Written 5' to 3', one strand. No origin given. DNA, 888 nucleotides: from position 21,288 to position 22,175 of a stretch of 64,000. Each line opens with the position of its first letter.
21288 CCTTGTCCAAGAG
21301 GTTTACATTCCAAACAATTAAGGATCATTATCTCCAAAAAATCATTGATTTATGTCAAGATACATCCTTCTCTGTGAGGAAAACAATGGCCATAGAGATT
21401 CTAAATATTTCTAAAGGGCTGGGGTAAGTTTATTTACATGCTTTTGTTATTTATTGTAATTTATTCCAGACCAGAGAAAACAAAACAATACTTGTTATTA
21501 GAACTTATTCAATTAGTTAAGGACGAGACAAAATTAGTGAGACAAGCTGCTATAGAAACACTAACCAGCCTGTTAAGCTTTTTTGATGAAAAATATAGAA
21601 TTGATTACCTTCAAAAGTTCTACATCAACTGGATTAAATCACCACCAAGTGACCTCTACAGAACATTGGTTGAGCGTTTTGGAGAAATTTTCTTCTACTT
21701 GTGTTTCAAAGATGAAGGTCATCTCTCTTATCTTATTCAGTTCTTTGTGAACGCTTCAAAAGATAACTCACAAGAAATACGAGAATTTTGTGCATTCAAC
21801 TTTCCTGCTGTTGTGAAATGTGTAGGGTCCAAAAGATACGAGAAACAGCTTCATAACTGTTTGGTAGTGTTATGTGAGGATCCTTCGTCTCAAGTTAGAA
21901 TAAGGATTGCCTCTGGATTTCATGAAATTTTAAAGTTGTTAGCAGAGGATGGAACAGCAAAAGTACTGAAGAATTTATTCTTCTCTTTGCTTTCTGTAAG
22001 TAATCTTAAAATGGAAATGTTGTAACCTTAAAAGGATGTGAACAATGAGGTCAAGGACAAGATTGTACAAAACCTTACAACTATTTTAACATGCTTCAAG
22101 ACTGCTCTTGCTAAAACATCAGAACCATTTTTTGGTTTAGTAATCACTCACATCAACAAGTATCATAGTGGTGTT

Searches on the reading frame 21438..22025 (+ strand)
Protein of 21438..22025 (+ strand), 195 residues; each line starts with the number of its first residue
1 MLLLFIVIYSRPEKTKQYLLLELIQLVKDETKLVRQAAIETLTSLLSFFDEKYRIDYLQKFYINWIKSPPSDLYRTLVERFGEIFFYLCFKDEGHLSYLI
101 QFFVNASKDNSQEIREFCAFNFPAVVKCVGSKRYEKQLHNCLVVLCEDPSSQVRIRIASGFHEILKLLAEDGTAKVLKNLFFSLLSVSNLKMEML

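Call 57: search_protein_families(library=pfam, proteins=[window:21438-22025:+], max_evalue=0.00001)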
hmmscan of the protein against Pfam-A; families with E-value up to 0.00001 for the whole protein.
window:21438-22025:+ (195 aa): 2 families
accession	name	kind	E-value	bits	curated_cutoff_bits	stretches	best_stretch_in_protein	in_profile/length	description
PF02985.28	HEAT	-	7.4e-12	44.8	23.5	0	23-48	5-30/31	HEAT repeat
PF13513.12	HEAT_EZ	-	4e-07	30.8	27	0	18-44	28-54/55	HEAT-like repeat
